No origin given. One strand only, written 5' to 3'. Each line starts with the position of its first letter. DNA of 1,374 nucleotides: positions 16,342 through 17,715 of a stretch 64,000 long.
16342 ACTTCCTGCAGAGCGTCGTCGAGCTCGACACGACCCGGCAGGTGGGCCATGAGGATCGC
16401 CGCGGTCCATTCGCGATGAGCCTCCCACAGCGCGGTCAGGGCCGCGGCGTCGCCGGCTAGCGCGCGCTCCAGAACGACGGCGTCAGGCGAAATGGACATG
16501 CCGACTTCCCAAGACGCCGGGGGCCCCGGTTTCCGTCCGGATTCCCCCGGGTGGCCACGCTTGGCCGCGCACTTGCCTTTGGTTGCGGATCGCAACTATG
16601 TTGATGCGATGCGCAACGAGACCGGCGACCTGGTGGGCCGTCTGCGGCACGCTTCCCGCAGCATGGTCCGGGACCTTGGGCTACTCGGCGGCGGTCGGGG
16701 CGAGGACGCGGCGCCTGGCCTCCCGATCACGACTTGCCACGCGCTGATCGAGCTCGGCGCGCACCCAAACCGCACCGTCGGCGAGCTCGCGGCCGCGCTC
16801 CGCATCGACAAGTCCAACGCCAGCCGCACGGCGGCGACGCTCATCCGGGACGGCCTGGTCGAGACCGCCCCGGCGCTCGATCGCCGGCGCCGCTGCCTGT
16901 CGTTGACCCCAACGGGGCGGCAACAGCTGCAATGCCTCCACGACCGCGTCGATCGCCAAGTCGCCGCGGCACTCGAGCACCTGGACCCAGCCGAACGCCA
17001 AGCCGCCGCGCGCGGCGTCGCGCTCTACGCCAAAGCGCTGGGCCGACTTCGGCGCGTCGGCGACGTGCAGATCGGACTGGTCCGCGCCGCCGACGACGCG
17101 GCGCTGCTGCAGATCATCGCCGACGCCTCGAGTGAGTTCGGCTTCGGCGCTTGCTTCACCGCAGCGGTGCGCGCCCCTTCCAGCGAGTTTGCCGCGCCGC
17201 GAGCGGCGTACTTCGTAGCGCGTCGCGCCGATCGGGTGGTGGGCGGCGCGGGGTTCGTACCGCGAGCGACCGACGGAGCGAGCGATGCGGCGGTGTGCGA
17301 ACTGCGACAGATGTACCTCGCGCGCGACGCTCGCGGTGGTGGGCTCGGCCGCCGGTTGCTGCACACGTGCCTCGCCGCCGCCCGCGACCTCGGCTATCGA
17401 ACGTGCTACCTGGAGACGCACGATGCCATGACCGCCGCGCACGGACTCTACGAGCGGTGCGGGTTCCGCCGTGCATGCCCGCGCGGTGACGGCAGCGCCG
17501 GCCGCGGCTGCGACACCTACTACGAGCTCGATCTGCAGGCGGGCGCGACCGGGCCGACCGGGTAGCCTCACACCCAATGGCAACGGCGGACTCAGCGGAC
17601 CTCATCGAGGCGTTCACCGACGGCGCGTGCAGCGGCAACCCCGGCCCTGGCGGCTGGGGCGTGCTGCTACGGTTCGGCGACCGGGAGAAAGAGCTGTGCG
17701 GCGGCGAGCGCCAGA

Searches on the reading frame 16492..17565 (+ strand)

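Call 40: search_protein_families(library=pfam, proteins=[window:16492-17565:+], max_evalue=0.001)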
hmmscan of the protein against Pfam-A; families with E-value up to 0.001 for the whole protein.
window:16492-17565:+ (357 aa): 8 families
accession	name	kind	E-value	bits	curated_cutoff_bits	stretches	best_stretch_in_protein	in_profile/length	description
PF00583.31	Acetyltransf_1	-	9.9e-18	65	20.7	1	232-325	24-116/116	Acetyltransferase (GNAT) family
PF13508.13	Acetyltransf_7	-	3.9e-15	56.4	27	1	237-326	2-83/84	Acetyltransferase (GNAT) domain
PF12802.13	MarR_2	-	2.7e-12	47.1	27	1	76-133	2-61/61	MarR family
PF13673.13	Acetyltransf_10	-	5.3e-07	30.1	23.6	1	228-328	21-110/128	Acetyltransferase (GNAT) domain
PF01047.28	MarR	-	1.2e-06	28.7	24.6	1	79-124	3-48/59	MarR family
PF09339.16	HTH_IclR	-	1.3e-05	25.3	22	1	88-125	12-50/52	IclR helix-turn-helix domain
PF13463.12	HTH_27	-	0.00016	22.3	22.2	1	95-142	20-68/68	Winged helix DNA-binding domain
PF13302.13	Acetyltransf_3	-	0.00065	20.9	25.4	0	235-326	50-138/138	Acetyltransferase (GNAT) domain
